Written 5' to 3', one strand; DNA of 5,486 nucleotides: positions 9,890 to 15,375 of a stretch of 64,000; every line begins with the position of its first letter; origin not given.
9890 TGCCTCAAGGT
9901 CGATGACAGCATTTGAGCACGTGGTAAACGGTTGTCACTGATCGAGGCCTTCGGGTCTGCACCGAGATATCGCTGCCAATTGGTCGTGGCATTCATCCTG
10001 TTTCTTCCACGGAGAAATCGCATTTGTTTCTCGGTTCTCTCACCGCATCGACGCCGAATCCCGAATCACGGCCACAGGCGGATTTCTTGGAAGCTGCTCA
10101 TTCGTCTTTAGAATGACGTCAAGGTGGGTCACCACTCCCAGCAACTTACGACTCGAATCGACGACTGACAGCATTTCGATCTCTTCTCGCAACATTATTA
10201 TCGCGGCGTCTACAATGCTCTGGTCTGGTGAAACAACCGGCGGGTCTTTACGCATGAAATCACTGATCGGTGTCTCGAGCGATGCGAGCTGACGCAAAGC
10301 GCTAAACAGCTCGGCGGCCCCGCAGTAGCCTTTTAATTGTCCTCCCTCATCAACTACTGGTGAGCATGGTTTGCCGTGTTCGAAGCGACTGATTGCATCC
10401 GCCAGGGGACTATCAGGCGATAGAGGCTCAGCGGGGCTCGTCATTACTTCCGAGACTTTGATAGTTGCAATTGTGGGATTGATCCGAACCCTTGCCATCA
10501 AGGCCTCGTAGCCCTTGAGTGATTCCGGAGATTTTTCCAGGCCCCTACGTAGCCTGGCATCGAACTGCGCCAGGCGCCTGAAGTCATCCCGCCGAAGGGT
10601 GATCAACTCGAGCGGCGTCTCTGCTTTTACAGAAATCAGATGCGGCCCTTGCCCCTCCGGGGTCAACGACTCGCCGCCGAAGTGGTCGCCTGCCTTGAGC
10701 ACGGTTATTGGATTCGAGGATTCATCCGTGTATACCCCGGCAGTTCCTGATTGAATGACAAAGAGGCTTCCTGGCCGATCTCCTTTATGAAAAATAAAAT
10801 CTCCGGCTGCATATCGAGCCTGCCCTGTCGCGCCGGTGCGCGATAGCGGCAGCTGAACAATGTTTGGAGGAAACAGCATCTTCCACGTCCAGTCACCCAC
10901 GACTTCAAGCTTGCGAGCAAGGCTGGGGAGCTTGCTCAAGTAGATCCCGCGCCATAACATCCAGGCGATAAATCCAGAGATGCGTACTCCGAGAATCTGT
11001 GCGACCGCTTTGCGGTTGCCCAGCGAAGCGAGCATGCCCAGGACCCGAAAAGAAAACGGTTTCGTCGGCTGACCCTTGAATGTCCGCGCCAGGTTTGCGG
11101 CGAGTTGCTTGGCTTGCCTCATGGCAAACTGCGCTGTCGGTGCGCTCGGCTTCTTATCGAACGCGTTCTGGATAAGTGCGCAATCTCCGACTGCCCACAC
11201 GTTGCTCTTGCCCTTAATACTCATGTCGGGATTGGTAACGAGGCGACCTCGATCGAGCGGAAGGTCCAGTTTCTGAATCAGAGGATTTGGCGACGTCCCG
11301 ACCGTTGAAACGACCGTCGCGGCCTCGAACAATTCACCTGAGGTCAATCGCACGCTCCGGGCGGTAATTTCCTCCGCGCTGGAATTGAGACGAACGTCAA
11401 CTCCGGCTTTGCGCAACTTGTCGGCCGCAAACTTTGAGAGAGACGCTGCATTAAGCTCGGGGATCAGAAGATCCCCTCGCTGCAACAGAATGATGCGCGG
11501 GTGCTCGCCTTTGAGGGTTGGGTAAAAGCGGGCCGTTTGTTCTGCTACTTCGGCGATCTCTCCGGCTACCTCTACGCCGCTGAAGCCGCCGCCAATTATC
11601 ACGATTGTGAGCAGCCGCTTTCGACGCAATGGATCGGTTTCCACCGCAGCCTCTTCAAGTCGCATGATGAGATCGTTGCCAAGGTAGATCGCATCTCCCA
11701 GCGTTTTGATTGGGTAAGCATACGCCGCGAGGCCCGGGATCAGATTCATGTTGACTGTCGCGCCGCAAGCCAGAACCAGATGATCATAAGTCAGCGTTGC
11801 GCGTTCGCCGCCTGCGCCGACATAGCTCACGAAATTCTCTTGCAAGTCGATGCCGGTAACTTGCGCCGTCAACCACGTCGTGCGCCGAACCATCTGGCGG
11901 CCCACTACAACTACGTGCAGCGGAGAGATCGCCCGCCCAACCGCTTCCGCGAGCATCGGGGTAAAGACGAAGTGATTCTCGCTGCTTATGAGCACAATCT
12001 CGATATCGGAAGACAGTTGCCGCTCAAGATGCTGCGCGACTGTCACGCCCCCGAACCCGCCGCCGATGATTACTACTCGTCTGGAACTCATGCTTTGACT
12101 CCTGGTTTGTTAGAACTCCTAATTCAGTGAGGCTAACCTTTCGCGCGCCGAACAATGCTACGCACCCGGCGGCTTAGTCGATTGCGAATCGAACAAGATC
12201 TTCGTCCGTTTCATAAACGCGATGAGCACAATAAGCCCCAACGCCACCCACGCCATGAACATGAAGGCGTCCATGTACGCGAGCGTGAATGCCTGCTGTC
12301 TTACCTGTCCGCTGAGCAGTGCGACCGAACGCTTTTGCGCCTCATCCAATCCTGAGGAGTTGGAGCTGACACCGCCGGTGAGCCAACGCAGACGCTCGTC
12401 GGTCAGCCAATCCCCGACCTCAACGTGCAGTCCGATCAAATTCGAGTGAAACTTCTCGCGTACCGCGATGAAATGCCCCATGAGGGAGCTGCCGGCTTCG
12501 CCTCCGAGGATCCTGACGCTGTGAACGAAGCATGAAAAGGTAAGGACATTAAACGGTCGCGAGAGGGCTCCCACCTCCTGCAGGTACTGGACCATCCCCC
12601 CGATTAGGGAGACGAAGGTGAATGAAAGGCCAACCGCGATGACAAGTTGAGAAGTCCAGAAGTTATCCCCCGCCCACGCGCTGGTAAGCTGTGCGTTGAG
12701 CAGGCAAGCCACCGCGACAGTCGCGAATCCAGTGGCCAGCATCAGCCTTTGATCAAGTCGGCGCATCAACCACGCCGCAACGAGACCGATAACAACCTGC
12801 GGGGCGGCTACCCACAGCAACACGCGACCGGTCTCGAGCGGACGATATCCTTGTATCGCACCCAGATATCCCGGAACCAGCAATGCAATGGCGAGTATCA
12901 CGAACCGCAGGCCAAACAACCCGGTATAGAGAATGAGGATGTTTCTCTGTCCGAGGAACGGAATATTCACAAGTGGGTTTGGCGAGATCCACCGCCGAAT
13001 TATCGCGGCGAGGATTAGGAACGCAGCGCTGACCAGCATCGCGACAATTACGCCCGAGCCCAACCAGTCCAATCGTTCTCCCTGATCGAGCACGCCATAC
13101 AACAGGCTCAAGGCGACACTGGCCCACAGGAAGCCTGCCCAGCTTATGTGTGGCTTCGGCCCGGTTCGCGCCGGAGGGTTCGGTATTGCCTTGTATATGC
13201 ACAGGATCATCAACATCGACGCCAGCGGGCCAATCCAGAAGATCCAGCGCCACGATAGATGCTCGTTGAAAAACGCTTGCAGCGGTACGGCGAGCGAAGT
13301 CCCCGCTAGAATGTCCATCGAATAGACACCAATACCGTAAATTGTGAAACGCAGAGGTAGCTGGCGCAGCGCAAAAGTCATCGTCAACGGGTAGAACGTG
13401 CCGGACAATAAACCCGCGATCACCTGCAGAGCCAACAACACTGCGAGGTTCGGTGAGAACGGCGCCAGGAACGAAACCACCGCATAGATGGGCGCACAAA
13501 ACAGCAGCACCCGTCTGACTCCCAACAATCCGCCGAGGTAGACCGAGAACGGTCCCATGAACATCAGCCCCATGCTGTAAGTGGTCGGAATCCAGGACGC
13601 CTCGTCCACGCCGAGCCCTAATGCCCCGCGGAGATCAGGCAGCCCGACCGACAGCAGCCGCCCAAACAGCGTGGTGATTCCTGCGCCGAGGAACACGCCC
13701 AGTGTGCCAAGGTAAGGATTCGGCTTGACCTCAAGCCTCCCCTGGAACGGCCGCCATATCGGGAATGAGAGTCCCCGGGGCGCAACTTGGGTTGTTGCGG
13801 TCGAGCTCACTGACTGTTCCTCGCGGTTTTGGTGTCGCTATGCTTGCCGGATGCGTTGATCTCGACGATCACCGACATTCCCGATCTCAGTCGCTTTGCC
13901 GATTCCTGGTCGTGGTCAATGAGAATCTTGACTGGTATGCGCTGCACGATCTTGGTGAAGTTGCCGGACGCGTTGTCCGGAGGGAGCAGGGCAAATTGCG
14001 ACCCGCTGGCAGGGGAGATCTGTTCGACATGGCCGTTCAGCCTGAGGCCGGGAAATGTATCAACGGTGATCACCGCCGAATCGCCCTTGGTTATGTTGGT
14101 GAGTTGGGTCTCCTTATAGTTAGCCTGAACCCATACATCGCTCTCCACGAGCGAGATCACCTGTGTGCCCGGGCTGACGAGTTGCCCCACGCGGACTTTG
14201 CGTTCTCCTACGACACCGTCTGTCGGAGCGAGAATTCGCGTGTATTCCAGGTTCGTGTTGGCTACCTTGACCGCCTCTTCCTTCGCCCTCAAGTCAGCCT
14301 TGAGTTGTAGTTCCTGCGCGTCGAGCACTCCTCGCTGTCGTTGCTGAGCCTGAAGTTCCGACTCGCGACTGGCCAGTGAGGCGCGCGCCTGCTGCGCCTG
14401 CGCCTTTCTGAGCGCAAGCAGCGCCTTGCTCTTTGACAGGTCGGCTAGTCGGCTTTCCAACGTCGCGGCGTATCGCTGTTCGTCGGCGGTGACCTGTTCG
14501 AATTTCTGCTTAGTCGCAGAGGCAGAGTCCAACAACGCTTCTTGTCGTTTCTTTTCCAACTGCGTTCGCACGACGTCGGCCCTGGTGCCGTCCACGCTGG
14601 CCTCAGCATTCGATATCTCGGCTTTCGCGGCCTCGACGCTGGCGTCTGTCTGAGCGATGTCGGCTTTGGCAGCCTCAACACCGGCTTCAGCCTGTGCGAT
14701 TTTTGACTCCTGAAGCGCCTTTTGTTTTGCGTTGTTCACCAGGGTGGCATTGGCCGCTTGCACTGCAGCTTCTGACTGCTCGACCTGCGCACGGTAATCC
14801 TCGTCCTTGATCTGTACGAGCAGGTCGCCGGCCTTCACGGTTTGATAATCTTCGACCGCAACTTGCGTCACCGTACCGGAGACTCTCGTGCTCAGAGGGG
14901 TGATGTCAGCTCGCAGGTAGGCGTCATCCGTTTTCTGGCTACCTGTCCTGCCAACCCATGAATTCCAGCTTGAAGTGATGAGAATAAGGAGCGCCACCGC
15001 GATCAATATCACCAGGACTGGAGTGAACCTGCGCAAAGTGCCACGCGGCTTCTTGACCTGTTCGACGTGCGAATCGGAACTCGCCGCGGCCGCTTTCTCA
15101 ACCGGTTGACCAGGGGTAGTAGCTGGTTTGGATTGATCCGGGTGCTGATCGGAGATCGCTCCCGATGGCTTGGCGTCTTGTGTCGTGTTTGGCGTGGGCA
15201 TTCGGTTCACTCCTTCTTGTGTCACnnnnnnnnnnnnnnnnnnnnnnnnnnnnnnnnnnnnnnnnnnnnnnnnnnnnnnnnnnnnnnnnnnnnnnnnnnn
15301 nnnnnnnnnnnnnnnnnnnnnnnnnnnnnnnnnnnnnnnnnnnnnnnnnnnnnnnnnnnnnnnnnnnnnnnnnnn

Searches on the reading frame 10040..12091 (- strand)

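Call 5: search_protein_families(library=pfam, proteins=[window:10040-12091:-], max_evalue=0.01)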
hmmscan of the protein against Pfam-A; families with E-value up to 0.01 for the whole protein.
window:10040-12091:- (683 aa): 10 families
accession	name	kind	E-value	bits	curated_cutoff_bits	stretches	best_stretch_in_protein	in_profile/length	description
PF07992.20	Pyr_redox_2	-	5.3e-45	154.5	26.1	1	5-327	2-291/291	Pyridine nucleotide-disulphide oxidoreductase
PF00571.33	CBS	-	1.4e-20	73.8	24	2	609-660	1-52/57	CBS domain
PF00027.35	cNMP_binding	-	3.2e-16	59.5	27.5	1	426-509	3-87/89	Cyclic nucleotide-binding domain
PF22366.1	NDH2_C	-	3.7e-10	40.2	27.7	1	351-407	2-59/62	NDH2 C-terminal domain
PF00070.33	Pyr_redox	-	4.1e-09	37.3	22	1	163-247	2-71/82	Pyridine nucleotide-disulphide oxidoreductase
PF01266.30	DAO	-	7e-06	26.2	27.9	0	5-36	1-29/353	FAD dependent oxidoreductase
PF04820.20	Trp_halogenase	-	0.00031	20.2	21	1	5-40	1-37/458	Tryptophan halogenase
PF13454.12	NAD_binding_9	-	0.00032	21.1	21.8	0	7-37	1-32/155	FAD-NAD(P)-binding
PF13450.12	NAD_binding_8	-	0.0014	19.3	21.9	0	8-40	1-30/68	NAD(P)-binding Rossmann-like domain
PF01134.28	GIDA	-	0.0096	15.5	22.1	0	163-187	2-26/391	Glucose inhibited division protein A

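Call 6: search_protein_families(library=padloc, proteins=[window:10040-12091:-], max_evalue=0.01)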
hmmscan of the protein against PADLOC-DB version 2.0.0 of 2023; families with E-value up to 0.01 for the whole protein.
window:10040-12091:- (683 aa): 0 families

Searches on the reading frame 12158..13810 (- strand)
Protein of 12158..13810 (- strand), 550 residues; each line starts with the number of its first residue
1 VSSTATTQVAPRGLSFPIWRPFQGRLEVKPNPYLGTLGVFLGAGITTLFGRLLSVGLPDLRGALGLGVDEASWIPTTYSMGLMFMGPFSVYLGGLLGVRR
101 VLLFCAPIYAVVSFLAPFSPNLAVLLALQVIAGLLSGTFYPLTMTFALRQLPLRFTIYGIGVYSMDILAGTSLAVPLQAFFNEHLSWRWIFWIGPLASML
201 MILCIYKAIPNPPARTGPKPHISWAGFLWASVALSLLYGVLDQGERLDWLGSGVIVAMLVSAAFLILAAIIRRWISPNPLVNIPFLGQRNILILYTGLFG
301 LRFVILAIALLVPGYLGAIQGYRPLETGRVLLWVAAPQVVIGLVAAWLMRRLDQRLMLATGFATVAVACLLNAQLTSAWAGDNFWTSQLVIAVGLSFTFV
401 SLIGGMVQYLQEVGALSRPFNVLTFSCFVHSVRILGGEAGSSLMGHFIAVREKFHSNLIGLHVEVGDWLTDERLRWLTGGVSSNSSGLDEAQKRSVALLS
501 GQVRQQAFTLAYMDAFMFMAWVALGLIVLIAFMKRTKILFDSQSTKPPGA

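Call 5: search_protein_families(library=pfam, proteins=[window:12158-13810:-], max_evalue=0.01)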
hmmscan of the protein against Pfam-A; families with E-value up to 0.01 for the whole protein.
window:12158-13810:- (550 aa): 1 family
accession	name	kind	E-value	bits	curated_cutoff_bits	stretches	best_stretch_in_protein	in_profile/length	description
PF07690.21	MFS_1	-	4.8e-24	85.4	33.4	1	39-413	1-328/347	Major Facilitator Superfamily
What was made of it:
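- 12158..16565 (-): Tripartite efflux pump genes in the same direction: OEP 15222-16565, HlyD-type adaptor 13807-15225, MFS transporter 12158-13810. Call 5.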

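Call 6: search_protein_families(library=padloc, proteins=[window:12158-13810:-], max_evalue=0.01)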
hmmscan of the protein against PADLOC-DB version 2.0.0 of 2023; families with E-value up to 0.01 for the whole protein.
window:12158-13810:- (550 aa): 0 families

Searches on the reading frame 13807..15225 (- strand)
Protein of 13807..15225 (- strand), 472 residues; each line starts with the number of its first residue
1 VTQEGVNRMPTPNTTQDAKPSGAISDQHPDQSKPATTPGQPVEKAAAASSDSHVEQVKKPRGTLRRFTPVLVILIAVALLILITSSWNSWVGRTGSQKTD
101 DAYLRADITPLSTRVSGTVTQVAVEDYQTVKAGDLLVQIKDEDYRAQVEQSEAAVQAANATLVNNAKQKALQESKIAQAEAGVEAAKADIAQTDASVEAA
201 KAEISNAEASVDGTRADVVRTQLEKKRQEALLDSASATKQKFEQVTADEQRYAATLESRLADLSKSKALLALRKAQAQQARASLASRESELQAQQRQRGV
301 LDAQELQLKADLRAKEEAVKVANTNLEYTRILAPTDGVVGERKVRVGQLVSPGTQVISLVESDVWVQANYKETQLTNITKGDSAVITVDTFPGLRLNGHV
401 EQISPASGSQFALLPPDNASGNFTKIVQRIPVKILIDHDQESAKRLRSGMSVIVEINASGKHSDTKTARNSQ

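Call 5: search_protein_families(library=pfam, proteins=[window:13807-15225:-], max_evalue=0.01)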
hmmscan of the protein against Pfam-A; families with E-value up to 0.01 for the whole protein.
window:13807-15225:- (472 aa): 5 families
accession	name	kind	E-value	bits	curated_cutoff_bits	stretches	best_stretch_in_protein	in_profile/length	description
PF16576.10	HlyD_D23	-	5.4e-18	65.5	30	1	264-406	43-187/214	Barrel-sandwich domain of CusB or HlyD membrane-fusion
PF13437.12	HlyD_3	-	5.3e-16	59.7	22.2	1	331-449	2-106/106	HlyD family secretion protein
PF13533.13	Biotin_lipoyl_2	-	9.2e-08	32.2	29.8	1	110-139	2-31/32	Biotin-lipoyl like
PF00529.27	CusB_dom_1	-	2.3e-07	31.4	26.5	1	165-451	12-82/89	Cation efflux system protein CusB domain 1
PF00364.28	Biotin_lipoyl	-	0.00015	21.9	22.1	0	111-139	45-73/73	Biotin-requiring enzyme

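Call 6: search_protein_families(library=padloc, proteins=[window:13807-15225:-], max_evalue=0.01)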
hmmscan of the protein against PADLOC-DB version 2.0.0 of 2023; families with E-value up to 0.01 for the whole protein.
window:13807-15225:- (472 aa): 0 families
